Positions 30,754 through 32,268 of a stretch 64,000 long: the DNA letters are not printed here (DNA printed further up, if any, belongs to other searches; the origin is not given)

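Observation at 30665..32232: Single heptosyltransferase gene inserted at the 3' end of comM, flanked by diverged about 95-nt direct repeats of the comM terminus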

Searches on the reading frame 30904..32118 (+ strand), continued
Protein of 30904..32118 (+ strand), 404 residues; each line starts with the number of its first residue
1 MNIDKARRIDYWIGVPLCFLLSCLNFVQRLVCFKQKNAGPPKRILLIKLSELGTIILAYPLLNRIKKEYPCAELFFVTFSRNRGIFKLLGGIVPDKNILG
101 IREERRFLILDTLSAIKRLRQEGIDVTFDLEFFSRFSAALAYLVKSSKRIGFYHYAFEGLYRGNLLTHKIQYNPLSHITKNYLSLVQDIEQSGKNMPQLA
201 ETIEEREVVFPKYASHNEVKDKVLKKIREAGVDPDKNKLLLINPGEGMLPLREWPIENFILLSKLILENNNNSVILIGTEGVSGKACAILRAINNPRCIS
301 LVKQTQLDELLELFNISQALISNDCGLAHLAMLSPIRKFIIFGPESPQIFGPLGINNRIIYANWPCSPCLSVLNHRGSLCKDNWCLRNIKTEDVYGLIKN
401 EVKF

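Call 72: find_encoding_contigs(protein=P0192, flank=10000, max_places=2)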
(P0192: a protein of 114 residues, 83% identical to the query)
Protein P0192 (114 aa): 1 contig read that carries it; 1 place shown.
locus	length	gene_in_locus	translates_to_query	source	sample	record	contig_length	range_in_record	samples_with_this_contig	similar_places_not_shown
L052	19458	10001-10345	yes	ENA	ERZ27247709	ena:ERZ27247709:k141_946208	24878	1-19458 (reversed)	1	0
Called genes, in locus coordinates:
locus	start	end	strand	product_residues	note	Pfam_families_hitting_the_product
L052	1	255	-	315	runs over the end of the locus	PF03255:ACCA, PF01039:Carboxyl_trans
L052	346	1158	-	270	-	PF01476:LysM, PF03734:YkuD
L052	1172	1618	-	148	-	PF02681:DUF212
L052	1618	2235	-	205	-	-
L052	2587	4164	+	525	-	PF13541:ChlI, PF00493:MCM (faint), PF01078:Mg_chelatase, PF07728:AAA_5 (weak), PF13335:Mg_chelatase_C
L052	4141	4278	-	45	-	-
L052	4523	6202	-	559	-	PF02310:B12-binding, PF04055:Radical_SAM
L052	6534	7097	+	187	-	PF01078:Mg_chelatase, PF13335:Mg_chelatase_C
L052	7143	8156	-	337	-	PF13472:Lipase_GDSL_2 (weak)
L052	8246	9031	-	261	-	PF12281:NTP_transf_8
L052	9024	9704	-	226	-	PF09952:AbiEi_2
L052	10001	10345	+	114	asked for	PF13335:Mg_chelatase_C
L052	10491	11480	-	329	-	-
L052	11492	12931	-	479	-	PF13231:PMT_2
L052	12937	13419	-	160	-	-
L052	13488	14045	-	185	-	PF01227:GTP_cyclohydroI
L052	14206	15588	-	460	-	PF10396:TrmE_N, PF12631:MnmE_helical, PF00009:GTP_EFTU (faint), PF00350:Dynamin_N (faint), PF01926:MMR_HSR1, PF02421:FeoB_N, PF04548:AIG1 (weak)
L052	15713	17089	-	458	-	PF08245:Mur_ligase_M, PF02875:Mur_ligase_C, PF27239:FOL3_C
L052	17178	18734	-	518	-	PF02142:MGS, PF01808:AICARFT_IMPCHas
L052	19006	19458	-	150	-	?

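Call 77: find_related_loci(query=L052:6534-7097:+, collection=viral_contigs, flank=10000)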
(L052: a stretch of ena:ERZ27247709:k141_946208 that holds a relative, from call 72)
Query L052:6534-7097:+ (187 aa) in viral_contigs; peptide patterns used: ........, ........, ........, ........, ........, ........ (x = any residue, [..] = any of these).
14 stretches matched a pattern; 9 encode a relative of the query (tblastn E <= 1e-3); 9 distinct loci.
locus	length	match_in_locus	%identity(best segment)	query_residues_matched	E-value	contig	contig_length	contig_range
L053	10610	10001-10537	46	5-183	8e-54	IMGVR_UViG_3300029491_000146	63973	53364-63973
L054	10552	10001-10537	45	5-183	8e-53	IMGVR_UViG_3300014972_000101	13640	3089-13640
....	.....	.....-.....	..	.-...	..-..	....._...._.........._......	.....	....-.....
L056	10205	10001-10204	54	3-70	7e-23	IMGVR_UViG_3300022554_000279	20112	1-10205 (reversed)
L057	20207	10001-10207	47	3-78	8e-18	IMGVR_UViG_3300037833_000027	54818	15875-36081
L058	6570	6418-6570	50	5-56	1e-11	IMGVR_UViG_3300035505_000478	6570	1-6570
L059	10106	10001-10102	71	15-48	2e-11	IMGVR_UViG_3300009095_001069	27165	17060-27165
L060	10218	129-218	63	3-32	9e-9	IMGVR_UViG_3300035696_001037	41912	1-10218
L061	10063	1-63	62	8-28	1e-4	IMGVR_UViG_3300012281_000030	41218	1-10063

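Call 84: search_protein_families(library=pfam, max_evalue=0.00001, proteins=[L053:8256-9662:+, L059:8303-10105:-])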
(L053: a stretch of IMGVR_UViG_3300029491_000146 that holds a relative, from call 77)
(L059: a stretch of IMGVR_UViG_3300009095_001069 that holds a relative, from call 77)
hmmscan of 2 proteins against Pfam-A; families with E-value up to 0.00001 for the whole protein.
L053:8256-9662:+ (468 aa): 2 families
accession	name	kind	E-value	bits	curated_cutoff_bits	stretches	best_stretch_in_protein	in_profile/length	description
PF00239.26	Resolvase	-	2.3e-28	99.5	23.3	1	16-165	1-144/145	Resolvase, N terminal domain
PF07508.19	Recombinase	-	9.2e-09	35.9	21.1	1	188-265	1-101/102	Recombinase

L059:8303-10105:- (600 aa): 2 families
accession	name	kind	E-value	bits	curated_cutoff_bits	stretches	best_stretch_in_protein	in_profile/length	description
PF00239.26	Resolvase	-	2.1e-19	70.5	23.3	1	54-216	1-143/145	Resolvase, N terminal domain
PF07508.19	Recombinase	-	3.2e-19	69.5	21.1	1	241-337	1-100/102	Recombinase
